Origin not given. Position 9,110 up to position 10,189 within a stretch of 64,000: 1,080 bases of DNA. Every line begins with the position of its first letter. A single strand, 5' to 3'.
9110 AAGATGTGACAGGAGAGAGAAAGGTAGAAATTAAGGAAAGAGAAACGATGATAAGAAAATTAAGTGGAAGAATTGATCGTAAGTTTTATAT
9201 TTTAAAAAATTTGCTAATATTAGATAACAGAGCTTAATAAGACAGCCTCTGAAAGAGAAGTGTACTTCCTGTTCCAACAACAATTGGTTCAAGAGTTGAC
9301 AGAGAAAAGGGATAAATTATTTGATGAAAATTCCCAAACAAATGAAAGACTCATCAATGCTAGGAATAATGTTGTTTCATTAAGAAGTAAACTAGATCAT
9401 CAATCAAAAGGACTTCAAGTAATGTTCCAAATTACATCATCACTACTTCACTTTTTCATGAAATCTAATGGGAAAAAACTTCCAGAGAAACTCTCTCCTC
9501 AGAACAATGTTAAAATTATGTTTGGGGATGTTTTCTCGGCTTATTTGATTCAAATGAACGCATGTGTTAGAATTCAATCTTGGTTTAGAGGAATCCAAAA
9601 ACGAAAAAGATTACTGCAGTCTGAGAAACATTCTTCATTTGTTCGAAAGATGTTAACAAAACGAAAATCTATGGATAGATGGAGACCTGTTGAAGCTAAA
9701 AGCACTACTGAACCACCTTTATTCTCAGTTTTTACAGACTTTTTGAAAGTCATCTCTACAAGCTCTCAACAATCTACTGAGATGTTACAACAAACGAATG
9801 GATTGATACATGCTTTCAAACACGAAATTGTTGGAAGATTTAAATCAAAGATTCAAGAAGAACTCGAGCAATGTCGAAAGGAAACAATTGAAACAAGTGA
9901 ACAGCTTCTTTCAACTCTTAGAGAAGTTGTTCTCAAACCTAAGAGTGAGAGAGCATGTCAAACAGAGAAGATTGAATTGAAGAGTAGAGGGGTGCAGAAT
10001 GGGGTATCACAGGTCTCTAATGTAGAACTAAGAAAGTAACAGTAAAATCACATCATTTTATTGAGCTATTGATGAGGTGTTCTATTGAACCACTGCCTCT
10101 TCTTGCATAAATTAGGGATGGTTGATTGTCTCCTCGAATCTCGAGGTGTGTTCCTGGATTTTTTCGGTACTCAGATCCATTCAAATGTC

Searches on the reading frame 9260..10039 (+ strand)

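Call 12: search_protein_families(library=pfam, max_evalue=0.01, proteins=[window:9260-10039:+])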
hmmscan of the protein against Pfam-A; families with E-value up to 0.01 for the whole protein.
window:9260-10039:+ (259 aa): 1 family
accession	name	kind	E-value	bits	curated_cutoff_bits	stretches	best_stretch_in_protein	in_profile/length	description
PF18546.6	MetOD1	-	0.0081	16.7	23.8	0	172-223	11-63/142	Methanogen output domain 1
